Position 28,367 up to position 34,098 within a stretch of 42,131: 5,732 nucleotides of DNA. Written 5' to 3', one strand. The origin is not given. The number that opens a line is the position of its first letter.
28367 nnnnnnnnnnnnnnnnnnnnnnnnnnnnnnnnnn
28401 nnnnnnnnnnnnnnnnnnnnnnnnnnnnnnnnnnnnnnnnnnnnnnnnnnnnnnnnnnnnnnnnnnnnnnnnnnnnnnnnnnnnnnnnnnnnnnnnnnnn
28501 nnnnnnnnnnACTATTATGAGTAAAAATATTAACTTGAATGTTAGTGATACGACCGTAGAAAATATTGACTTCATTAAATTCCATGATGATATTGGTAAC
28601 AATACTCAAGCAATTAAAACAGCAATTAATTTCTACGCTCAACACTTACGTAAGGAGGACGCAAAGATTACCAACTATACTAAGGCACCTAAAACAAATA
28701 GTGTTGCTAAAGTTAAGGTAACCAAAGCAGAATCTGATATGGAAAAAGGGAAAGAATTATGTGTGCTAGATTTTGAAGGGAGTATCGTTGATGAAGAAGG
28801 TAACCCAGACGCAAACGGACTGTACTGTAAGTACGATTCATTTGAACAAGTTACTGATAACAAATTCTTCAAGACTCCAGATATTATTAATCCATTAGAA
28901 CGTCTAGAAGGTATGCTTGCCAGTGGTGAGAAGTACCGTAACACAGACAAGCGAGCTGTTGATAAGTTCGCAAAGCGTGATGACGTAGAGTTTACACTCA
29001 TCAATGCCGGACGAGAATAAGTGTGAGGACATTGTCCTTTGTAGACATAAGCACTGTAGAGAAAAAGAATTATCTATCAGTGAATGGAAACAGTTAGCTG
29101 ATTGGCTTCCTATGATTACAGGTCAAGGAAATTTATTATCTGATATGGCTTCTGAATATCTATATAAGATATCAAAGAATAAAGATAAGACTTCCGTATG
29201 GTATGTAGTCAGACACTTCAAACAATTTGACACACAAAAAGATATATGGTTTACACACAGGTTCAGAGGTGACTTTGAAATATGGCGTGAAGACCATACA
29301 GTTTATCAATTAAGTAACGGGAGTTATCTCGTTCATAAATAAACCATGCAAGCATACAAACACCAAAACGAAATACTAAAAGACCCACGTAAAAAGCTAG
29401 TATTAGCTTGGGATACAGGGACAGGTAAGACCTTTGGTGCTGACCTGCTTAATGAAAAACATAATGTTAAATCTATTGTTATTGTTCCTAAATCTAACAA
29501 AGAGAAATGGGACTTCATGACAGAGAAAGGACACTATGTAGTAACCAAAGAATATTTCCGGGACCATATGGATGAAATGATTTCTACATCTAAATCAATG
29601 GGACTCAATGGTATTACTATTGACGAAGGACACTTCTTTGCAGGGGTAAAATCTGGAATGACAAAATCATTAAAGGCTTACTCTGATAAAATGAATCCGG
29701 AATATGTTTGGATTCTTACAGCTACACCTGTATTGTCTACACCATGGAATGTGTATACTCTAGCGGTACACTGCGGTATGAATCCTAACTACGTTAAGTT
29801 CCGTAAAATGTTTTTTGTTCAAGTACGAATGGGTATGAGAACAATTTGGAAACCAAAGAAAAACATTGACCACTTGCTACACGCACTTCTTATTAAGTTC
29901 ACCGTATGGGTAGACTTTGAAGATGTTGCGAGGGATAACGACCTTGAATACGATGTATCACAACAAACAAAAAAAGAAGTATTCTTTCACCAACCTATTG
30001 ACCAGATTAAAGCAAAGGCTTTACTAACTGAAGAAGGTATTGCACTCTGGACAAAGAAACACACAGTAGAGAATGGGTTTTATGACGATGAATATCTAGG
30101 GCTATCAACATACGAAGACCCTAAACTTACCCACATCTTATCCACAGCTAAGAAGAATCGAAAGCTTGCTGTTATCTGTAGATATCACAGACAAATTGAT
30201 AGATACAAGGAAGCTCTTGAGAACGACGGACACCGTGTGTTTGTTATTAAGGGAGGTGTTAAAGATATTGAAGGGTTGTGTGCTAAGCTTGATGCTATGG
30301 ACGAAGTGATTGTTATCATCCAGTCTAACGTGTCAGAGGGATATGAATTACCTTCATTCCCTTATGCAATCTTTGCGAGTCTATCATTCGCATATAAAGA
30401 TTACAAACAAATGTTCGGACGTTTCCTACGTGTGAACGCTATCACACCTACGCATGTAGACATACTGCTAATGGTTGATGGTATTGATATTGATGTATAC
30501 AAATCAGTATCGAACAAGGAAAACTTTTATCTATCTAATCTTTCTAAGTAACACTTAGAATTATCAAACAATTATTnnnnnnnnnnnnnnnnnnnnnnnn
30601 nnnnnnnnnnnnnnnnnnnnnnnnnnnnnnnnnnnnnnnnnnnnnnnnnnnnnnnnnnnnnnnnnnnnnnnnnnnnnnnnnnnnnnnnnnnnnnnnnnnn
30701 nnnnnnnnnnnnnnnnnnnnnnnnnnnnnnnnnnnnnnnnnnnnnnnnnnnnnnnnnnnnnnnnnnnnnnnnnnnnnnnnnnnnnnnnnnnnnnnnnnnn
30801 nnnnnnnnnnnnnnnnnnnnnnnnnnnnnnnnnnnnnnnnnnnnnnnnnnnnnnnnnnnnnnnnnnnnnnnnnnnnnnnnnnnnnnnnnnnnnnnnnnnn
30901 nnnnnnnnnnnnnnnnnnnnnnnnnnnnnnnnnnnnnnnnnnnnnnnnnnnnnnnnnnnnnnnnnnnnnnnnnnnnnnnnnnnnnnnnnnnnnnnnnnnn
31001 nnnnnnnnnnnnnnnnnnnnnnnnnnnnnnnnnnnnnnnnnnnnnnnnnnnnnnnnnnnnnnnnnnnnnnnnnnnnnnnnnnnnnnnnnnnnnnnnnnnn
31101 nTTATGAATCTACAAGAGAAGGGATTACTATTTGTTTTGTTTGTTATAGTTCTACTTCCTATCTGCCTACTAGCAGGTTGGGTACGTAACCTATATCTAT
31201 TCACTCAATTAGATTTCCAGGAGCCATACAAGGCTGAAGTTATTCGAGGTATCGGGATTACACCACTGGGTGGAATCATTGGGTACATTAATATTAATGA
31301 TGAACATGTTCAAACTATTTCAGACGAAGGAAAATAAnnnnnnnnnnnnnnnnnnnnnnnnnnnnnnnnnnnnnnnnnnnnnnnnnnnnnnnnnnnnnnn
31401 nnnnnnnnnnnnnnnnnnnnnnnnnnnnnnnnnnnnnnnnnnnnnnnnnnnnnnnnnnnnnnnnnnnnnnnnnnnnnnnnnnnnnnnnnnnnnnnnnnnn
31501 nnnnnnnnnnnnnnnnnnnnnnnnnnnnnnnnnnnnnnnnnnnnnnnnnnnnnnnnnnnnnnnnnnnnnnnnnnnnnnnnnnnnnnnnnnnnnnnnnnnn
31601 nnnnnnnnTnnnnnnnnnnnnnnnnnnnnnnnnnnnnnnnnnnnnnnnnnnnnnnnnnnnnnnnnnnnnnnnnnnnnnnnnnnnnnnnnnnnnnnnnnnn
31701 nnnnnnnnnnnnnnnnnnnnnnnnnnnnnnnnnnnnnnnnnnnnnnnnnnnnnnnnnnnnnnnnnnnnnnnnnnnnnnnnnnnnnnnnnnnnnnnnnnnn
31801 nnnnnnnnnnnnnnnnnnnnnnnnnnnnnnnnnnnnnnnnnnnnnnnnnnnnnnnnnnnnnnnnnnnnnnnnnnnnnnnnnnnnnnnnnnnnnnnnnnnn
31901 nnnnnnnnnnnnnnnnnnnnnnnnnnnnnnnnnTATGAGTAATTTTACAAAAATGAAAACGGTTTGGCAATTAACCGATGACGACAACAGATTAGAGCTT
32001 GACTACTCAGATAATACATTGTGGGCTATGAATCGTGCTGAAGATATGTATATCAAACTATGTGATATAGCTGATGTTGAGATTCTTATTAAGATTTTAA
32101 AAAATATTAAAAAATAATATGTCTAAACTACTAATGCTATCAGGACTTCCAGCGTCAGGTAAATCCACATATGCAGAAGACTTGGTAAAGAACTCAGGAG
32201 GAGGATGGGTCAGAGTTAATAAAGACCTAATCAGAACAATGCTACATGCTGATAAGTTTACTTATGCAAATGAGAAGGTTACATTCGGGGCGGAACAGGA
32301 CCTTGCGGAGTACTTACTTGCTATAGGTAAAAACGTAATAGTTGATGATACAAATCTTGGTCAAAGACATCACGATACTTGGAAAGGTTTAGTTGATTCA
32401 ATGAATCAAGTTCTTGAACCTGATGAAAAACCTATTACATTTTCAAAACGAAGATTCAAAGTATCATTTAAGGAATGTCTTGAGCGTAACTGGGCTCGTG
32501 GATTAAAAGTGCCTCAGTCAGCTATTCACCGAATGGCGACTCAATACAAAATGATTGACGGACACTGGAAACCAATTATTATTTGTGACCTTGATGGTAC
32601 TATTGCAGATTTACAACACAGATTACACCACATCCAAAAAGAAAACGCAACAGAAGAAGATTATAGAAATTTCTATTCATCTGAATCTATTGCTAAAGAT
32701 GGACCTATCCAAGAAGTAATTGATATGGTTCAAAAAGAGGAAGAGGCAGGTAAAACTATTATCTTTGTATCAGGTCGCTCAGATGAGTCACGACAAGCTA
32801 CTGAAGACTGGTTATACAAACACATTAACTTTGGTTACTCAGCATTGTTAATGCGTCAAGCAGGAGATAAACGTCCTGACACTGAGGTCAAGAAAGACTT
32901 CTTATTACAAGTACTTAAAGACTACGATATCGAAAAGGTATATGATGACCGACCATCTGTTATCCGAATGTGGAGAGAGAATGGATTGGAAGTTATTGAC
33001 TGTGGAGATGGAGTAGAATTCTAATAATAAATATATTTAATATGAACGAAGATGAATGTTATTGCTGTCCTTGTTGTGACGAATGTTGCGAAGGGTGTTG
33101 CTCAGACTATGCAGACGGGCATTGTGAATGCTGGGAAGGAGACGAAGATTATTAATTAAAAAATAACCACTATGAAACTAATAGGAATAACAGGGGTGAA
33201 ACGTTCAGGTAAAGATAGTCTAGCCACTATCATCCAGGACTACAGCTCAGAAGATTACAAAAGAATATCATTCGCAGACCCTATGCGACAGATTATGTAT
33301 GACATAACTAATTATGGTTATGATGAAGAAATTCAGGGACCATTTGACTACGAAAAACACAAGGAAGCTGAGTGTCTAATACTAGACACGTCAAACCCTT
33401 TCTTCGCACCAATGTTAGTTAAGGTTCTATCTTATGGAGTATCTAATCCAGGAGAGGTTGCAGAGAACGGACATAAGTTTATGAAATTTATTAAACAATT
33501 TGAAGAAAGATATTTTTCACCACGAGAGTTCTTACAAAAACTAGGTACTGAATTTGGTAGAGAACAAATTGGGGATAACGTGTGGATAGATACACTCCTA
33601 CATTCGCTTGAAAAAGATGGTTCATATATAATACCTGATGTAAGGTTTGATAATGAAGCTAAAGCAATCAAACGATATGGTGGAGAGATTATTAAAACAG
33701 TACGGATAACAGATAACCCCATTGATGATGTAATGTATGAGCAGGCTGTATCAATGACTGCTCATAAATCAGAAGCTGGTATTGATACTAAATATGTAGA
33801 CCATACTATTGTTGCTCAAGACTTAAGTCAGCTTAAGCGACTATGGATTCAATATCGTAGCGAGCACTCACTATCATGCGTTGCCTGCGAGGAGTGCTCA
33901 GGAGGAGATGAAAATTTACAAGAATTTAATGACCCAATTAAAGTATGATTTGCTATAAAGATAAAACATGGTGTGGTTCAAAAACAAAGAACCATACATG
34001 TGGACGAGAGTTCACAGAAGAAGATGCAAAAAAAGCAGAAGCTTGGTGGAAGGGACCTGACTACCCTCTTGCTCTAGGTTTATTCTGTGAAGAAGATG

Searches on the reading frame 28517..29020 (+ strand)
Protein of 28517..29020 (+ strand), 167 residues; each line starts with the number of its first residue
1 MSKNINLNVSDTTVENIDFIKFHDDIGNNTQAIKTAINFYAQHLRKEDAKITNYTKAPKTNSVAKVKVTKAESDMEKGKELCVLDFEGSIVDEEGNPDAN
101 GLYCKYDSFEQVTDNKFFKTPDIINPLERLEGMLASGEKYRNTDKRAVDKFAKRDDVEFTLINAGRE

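Call 49: search_protein_families(library=pfam, proteins=[window:28517-29020:+], max_evalue=0.05)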
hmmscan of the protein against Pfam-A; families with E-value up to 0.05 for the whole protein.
window:28517-29020:+ (167 aa): 1 family
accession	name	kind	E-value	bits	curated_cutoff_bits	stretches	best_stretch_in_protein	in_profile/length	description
PF08332.16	CaMKII_AD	-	0.023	15.3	22.1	1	8-57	38-89/128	Calcium/calmodulin dependent protein kinase II association domain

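Call 50: search_protein_families(library=phrogs, proteins=[window:28517-29020:+], max_evalue=0.01)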
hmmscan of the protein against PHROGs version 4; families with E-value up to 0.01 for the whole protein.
window:28517-29020:+ (167 aa): 0 families

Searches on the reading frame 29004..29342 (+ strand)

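Call 49: search_protein_families(library=pfam, proteins=[window:29004-29342:+], max_evalue=0.05)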
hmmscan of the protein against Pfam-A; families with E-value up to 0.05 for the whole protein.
window:29004-29342:+ (112 aa): 1 family
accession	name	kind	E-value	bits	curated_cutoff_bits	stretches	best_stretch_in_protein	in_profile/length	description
PF17003.11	Actin_micro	-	0.011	15.4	27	1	51-86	302-336/354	Putative actin-like family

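Call 87: search_protein_families(library=phrogs, proteins=[window:29004-29342:+], max_evalue=0.01)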
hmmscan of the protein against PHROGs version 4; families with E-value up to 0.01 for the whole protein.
window:29004-29342:+ (112 aa): 0 families

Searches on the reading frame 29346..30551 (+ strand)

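Call 14: search_protein_families(library=pfam, proteins=[window:29346-30551:+], max_evalue=0.01)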
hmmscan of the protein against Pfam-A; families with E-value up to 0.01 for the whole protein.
window:29346-30551:+ (401 aa): 3 families
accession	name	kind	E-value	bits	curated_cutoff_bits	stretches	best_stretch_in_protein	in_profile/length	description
PF00271.37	Helicase_C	-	8.4e-06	26.5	23.5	1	261-363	6-109/110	Helicase conserved C-terminal domain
PF00176.29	SNF2-rel_dom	-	0.00011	21.9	24.9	1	64-189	107-220/290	SNF2-related domain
PF00270.35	DEAD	-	0.0072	16.5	26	0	46-128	80-160/167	DEAD/DEAH box helicase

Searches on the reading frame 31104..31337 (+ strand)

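Call 49: search_protein_families(library=pfam, proteins=[window:31104-31337:+], max_evalue=0.05)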
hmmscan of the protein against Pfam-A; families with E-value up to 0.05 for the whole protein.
window:31104-31337:+ (77 aa): 0 families

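Call 87: search_protein_families(library=phrogs, proteins=[window:31104-31337:+], max_evalue=0.01)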
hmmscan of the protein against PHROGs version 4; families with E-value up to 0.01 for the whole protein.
window:31104-31337:+ (77 aa): 1 family
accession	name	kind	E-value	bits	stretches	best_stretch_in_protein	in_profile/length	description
phrog_6006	-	unknown function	7.6e-05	23.8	1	12-62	6-58/58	-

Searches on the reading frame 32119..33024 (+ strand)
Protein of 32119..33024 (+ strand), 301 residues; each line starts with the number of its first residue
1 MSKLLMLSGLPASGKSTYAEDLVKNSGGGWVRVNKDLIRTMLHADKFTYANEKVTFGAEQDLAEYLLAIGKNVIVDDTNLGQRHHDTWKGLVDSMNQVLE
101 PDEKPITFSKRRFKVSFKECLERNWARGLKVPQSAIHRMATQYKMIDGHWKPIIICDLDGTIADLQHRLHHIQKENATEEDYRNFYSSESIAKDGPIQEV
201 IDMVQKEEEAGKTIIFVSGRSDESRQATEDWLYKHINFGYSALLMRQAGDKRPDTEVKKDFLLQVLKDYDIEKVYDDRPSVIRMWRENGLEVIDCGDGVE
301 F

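Call 14: search_protein_families(library=pfam, proteins=[window:32119-33024:+], max_evalue=0.01)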
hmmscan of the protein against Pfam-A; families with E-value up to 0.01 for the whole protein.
window:32119-33024:+ (301 aa): 9 families
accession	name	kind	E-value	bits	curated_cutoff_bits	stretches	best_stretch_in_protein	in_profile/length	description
PF25109.1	HAD_PNKP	-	2.7e-31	109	27.6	1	153-298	3-141/143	Polynucleotide kinase PNKP phosphatase domain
PF13671.12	AAA_33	-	4.9e-16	59.7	27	1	4-144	1-141/143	AAA domain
PF03767.20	Acid_phosphat_B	-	8.5e-11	42.2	27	1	138-275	65-202/230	HAD superfamily, subfamily IIIB (Acid phosphatase)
PF13238.12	AAA_18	-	2.2e-05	25.4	29.4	1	6-89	2-91/128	AAA domain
PF24694.1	LNS2_PITM1-3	-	2.3e-05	24.9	27.7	1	198-277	24-103/124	PITM 1-3, LNS2 domain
PF08433.16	KTI12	-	8.6e-05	22.6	22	1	4-79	3-80/271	Chromatin associated protein KTI12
PF07931.18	CPT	-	9.7e-05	22.7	22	1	3-95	2-107/172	Chloramphenicol phosphotransferase-like protein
PF00702.32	Hydrolase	-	0.00084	20.2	26.4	1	153-292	3-117/191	haloacid dehalogenase-like hydrolase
PF06414.18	Zeta_toxin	-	0.0012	18.8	22.3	1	3-76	17-101/199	Zeta toxin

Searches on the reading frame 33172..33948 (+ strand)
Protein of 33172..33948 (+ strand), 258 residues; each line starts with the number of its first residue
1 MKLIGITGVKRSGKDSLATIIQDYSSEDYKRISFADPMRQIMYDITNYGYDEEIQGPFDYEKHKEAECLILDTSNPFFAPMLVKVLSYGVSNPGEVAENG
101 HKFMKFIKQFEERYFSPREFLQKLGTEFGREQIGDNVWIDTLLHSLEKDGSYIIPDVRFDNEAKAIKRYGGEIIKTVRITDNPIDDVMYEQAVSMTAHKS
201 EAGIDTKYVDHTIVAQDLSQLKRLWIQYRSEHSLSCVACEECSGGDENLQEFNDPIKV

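Call 14: search_protein_families(library=pfam, proteins=[window:33172-33948:+], max_evalue=0.01)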
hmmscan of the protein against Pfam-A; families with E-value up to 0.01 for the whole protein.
window:33172-33948:+ (258 aa): 1 family
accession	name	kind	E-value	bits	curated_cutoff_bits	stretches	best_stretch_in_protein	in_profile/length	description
PF21448.3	DNMK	-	6.9e-16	59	27.1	1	2-196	1-214/232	Deoxynucleotide monophosphate kinase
